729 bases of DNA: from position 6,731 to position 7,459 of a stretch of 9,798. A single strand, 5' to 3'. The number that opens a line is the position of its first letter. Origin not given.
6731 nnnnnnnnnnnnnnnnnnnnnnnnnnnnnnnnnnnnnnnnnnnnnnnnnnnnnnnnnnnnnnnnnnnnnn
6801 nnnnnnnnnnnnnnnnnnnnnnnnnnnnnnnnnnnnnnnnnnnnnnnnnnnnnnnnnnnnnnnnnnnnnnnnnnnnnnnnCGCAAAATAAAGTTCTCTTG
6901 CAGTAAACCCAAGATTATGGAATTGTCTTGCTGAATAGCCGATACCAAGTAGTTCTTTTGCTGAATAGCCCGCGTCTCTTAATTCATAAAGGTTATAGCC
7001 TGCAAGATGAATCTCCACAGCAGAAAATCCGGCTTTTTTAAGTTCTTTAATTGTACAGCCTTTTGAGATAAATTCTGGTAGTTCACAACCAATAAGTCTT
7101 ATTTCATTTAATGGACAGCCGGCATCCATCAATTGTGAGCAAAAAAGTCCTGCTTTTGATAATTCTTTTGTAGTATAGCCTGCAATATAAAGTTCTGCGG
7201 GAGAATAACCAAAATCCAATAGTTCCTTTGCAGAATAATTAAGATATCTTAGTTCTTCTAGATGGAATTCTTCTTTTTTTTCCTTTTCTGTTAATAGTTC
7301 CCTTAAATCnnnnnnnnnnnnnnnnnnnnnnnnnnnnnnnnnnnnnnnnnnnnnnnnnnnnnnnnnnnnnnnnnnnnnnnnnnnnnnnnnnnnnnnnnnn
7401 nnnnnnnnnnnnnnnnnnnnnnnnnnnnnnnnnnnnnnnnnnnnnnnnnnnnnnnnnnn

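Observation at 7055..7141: All four cysteines of the repeat protein sit in four consecutive repeats, three at the aromatic position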

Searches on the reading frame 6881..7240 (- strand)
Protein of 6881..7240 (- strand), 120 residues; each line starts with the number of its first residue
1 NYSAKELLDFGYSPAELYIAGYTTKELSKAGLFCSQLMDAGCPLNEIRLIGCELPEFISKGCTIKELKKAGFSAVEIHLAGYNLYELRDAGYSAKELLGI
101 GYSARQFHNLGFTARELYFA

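Call 70: predict_structure(alignment_id=A3)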
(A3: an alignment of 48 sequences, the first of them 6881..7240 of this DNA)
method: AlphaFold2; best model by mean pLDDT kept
length: 120 residues; sequences in the alignment: 48
mean_pLDDT: 95.5   pTM: 0.81
mean pLDDT of the five models: 95.5, 94.6, 94.1, 92.5, 92.1
residues with pLDDT >= 90: 115; 70-90: 5; 50-70: 0; < 50: 0
segments of 3 or more residues with pLDDT < 50: none
pLDDT, mean of each block of 10 residues (from residue 1): 96 97 97 97 97 96 97 97 96 93 91 92
secondary structure, 60 per line:
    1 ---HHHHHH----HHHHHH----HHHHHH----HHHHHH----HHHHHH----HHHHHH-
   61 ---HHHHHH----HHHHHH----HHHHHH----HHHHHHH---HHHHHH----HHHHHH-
elements in order: H4-9 H14-19 H24-29 H34-39 H44-49 H54-59 H64-69 H74-79 H84-89 H94-100 H104-109 H114-119

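Call 72: fold_search(model_id=the predicted structure, library=pdb)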
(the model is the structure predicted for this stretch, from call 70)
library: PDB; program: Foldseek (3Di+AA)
matches with E <= 10: 17; with E <= 0.001: 0
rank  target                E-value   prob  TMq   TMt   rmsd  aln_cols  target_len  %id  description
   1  7mwr_B                1.2e+00  0.05  0.15  0.09  14.1       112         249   12  Structure of De Novo designed beta sheet heterodimer LHD101A53/B4 (released 2022-01-19)
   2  8gaa_A                1.4e+00  0.04  0.17  0.12  12.0       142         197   20  C6HR1_4r: Extendable repeat protein hexamer (released 2023-08-30)
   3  9hnh                  3.0e+00  0.03  0.19  0.16  11.4       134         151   13  A7 Synthetic Alpha solenoid Protein (released 2025-12-03)
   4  9drl_A                3.0e+00  0.02  0.15  0.05  16.6       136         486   18  Cryo-EM structure of the T33-549 tetrahedral cage (released 2025-08-06)
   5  5cwh                  4.2e+00  0.03  0.21  0.18  12.8       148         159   11  Crystal structure of de novo designed helical repeat protein DHR14 (released 2015-12-16)
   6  8df9_A                4.4e+00  0.05  0.24  0.06  14.2       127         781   19  Structure of M. kandleri topoisomerase V in complex with DNA. 38 base pair asymmetric DNA complex (released 2022-08-31)
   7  5h78_A                5.3e+00  0.01  0.15  0.12  13.6       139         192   13  Crystal structure of the PKA-DHR14 fusion protein (released 2017-06-28)
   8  5hm5                  6.6e+00  0.06  0.24  0.06   8.8        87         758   16  Crystal structure of Topo-97, an N-terminal 97kDa fragment of topoisomerase V (released 2016-03-09)
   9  7znk_B                6.6e+00  0.01  0.16  0.05  12.4       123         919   18  Structure of an endogenous human TREX complex bound to mRNA (released 2023-05-03)
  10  7znk_J                6.6e+00  0.01  0.15  0.04  12.2       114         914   18  Structure of an endogenous human TREX complex bound to mRNA (released 2023-05-03)
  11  9lm7_A                7.4e+00  0.01  0.17  0.07  15.9       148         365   22  Crystal structrue of bvFP-Pr1-88.4 (released 2026-01-28)
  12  8fbk                  7.8e+00  0.01  0.14  0.10  14.3       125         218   15  Improving the secretion of designed protein assemblies through negative design of cryptic transmembrane domains (released 2023-03-22)
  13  5h7c_A                7.8e+00  0.01  0.15  0.07  13.7       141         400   12  Crystal structure of a repeat protein with two Protein A-DHR14 repeat modules (released 2017-06-28)
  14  8a22_AM               9.3e+00  0.01  0.14  0.05  14.2        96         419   19  Structure of the mitochondrial ribosome from Polytomella magna (released 2022-11-16)
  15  8df9_B                9.8e+00  0.03  0.24  0.06  11.3       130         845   19  Structure of M. kandleri topoisomerase V in complex with DNA. 38 base pair asymmetric DNA complex (released 2022-08-31)
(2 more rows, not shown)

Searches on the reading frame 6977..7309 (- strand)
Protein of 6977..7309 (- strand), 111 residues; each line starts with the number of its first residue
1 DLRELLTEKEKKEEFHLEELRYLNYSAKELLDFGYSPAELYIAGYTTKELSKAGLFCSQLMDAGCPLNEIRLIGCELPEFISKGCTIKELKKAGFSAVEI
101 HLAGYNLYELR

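Call 15: find_homologous_proteins(query=window:6977-7309:-, max_evalue=0.001)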
Query window:6977-7309:-: 5 candidates shared short words with the query, none scored E <= 0.001.

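Call 25: search_protein_representatives(protein=window:6977-7309:-)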
Query: 111 residues. Proteins with E-value up to 0.001 (for the whole library): 1421; up to 1e-10: 617; up to 1e-30: 125. The best 150 are listed.
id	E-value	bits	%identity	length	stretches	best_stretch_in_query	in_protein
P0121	1.9e-116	398.3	31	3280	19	17-109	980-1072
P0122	3.0e-110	378.3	30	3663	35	13-111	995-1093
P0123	6.3e-91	316.2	38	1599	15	17-109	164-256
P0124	2.1e-87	304.8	30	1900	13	15-110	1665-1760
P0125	7.4e-80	280.6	35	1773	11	17-111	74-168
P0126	5.1e-77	271.4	33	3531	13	14-110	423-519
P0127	2.0e-75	266.3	30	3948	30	18-110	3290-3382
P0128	3.1e-75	265.7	33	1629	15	18-108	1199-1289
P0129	1.1e-73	260.7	32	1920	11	19-110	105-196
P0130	1.5e-73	260.2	30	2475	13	13-105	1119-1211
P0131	9.3e-73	257.7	30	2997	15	12-107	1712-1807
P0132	8.2e-71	251.5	33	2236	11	19-110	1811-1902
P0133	1.5e-66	237.7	33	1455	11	13-110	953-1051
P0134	3.9e-64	230.0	37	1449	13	19-110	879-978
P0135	8.2e-64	228.9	27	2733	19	15-105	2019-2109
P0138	4.0e-63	226.7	40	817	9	17-105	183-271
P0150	8.7e-52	190.2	41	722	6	30-111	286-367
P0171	5.0e-43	162.1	41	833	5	15-110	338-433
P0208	1.0e-34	135.3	40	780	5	15-110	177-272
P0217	1.3e-33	131.8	32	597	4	7-109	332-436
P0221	4.2e-33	130.1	34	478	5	14-110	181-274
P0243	1.1e-30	122.4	38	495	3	11-109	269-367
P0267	1.7e-28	115.3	45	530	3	15-111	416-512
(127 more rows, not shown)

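Call 45: list_cluster_members(proteins=[P0267, P0150, P0171, P0138, P0217, P0221, P0243, P0123, P0121, P0208])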
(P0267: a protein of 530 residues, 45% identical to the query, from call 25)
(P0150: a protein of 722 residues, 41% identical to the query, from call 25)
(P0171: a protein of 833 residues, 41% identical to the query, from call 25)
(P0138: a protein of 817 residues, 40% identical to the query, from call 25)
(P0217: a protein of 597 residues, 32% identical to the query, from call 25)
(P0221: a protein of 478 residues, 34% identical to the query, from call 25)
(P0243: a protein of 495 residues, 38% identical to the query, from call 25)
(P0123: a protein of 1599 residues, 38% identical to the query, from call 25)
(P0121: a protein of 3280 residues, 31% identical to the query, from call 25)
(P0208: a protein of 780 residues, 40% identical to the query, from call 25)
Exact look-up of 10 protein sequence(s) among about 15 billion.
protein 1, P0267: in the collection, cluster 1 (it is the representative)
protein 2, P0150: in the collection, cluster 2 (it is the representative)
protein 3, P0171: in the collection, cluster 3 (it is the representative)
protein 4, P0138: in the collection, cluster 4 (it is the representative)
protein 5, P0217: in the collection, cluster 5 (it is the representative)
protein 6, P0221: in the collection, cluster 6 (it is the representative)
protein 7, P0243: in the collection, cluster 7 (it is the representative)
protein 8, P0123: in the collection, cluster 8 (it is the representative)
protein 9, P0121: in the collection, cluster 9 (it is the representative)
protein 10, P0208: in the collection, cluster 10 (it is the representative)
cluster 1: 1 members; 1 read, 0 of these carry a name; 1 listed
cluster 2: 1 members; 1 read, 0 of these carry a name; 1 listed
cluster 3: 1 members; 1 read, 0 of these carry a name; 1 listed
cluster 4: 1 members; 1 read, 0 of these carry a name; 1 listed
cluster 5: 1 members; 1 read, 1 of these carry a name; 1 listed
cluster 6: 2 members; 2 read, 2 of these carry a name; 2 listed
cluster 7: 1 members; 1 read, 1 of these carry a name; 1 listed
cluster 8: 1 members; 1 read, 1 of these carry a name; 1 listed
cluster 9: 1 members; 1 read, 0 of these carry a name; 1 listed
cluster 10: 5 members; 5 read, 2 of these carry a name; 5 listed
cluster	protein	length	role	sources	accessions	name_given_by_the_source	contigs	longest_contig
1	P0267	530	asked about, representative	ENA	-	-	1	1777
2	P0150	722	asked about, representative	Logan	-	-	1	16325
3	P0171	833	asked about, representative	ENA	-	-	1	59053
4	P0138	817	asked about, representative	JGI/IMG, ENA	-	-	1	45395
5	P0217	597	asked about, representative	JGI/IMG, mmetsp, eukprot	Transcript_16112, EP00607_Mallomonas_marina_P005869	Transcript_16112/g.16244 ORF Transcript_16112/g.16244 Transcript_16112/m.16244 ... | CAMPEP_0182439912 /NCGR_PEP_ID=MMETSP1167-20130531/86707_1 /TAXON_ID=2988 ...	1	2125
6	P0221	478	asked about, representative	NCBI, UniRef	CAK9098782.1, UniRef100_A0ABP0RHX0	IcmE/DotG protein [Durusdinium trenchii] | IcmE/DotG protein n=1 Tax=Durusdinium trenchii TaxID=1381693 RepID=A0ABP0RHX0_9DINO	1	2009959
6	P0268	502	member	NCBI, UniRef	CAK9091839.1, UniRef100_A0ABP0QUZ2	Uncharacterized protein SCF082_LOCUS43237 [Durusdinium trenchii] | Uncharacterized protein n=1 Tax=Durusdinium trenchii TaxID=1381693 RepID=A0ABP0QUZ2_9DINO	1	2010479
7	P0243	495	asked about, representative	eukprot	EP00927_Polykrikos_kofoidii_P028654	TRINITY_DN24964_c0_g3_i1.p1 TRINITY_DN24964_c0_g3~~TRINITY_DN24964_c0_g3_i1.p1 ORF ...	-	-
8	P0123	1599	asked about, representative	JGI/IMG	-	intracellular multiplication protein IcmE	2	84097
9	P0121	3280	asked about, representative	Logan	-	-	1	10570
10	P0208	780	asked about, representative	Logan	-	-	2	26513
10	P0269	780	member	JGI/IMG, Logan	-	intracellular multiplication protein IcmE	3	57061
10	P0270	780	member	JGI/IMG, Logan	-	intracellular multiplication protein IcmE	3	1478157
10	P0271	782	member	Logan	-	-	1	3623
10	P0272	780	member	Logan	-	-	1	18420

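Call 46: search_protein_families(library=pfam, proteins=[P0267, P0150, P0171, P0138, P0217, P0221, P0243, P0208], max_evalue=0.00001)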
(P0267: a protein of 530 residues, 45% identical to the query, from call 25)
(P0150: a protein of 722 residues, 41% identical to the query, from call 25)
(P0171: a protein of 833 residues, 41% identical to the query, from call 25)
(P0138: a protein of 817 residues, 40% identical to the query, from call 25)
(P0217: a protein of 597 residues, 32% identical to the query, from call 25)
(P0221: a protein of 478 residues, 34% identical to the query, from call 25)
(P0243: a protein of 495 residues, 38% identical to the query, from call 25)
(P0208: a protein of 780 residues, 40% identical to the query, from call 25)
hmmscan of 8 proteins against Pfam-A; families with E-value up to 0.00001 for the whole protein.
P0267 (530 aa): 1 family
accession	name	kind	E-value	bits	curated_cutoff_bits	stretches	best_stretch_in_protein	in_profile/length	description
PF25296.1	Decapeptide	-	3.5e-68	225.9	45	3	339-407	5-73/74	Decapeptide repeat region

P0150 (722 aa): 5 families
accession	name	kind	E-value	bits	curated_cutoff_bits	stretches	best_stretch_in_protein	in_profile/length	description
PF25296.1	Decapeptide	-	2.5e-107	351.3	45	5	260-333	1-74/74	Decapeptide repeat region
PF13599.13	Pentapeptide_4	-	7.9e-22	77.6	38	1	276-351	3-78/78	Pentapeptide repeat region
PF03743.19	TrbI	-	9.7e-14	52.1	35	1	542-714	3-185/188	Bacterial conjugation TrbI-like protein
PF24158.1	DUF7409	-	2.5e-09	37.7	27.8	0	312-340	8-36/47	Domain of unknown function (DUF7409)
PF01294.23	Ribosomal_L13e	-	2.9e-06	27.7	24.9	0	300-319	67-86/180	Ribosomal protein L13e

P0171 (833 aa): 7 families
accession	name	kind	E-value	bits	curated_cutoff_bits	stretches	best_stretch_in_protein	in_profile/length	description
PF25296.1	Decapeptide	-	9.1e-121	394.4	45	6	307-379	1-73/74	Decapeptide repeat region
PF13599.13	Pentapeptide_4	-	4.9e-15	55.8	38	0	324-398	4-78/78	Pentapeptide repeat region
PF03743.19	TrbI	-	5.1e-13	49.7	35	1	651-828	3-186/188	Bacterial conjugation TrbI-like protein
PF24158.1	DUF7409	-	7.5e-11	42.6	27.8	0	197-227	8-38/47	Domain of unknown function (DUF7409)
PF01294.23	Ribosomal_L13e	-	2e-07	31.5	24.9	0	154-183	66-95/180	Ribosomal protein L13e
PF25317.1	SAM_SMF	-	2.5e-07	31.3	27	0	324-342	30-48/65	SMF/DprA SAM domain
PF15533.11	Ntox33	-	4.9e-07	30.6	28.4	0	380-401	13-34/65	Bacterial toxin 33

P0138 (817 aa): 7 families
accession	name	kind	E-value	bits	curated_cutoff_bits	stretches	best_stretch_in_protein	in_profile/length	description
PF25296.1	Decapeptide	-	1.4e-201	653.3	45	8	190-262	1-73/74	Decapeptide repeat region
PF13599.13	Pentapeptide_4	-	6.2e-30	103.5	38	1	348-421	2-75/78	Pentapeptide repeat region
PF03743.19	TrbI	-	2.7e-15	57.2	35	1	630-809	2-188/188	Bacterial conjugation TrbI-like protein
PF24158.1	DUF7409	-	1.6e-14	54.3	27.8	0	152-180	8-36/47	Domain of unknown function (DUF7409)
PF06568.16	DUF1127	-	3e-10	40.1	23.3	0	314-330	21-37/37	Domain of unknown function (DUF1127)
PF01294.23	Ribosomal_L13e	-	5e-08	33.5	24.9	0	499-560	64-125/180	Ribosomal protein L13e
PF15533.11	Ntox33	-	1.1e-07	32.7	28.4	0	367-380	14-27/65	Bacterial toxin 33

P0217 (597 aa): 1 family
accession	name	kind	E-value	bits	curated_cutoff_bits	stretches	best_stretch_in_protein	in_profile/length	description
PF25296.1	Decapeptide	-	1.5e-87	287.9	45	6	471-528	11-68/74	Decapeptide repeat region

P0221 (478 aa): 3 families
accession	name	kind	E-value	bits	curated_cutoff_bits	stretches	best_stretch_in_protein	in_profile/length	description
PF25296.1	Decapeptide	-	1.6e-85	281.5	45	6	26-92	7-73/74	Decapeptide repeat region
PF13599.13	Pentapeptide_4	-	2.6e-09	37.5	38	0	35-108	2-75/78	Pentapeptide repeat region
PF24158.1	DUF7409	-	6.6e-06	26.7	27.8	0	163-191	8-36/47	Domain of unknown function (DUF7409)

P0243 (495 aa): 2 families
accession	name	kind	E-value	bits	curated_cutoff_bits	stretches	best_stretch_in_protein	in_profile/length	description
PF25296.1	Decapeptide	-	1.3e-74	246.5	45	4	282-354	1-73/74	Decapeptide repeat region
PF15533.11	Ntox33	-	6.3e-08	33.4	28.4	0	414-436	12-34/65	Bacterial toxin 33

P0208 (780 aa): 5 families
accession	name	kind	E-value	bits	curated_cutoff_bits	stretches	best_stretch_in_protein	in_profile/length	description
PF25296.1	Decapeptide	-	2.3e-109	357.8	45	5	177-248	2-73/74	Decapeptide repeat region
PF03743.19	TrbI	-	9.4e-16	58.7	35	1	597-774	1-186/188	Bacterial conjugation TrbI-like protein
PF13599.13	Pentapeptide_4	-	5e-13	49.3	38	0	231-304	2-75/78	Pentapeptide repeat region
PF24158.1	DUF7409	-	1.2e-08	35.5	27.8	0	393-421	8-36/47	Domain of unknown function (DUF7409)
PF15533.11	Ntox33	-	3.4e-06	27.9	28.4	0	180-200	14-34/65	Bacterial toxin 33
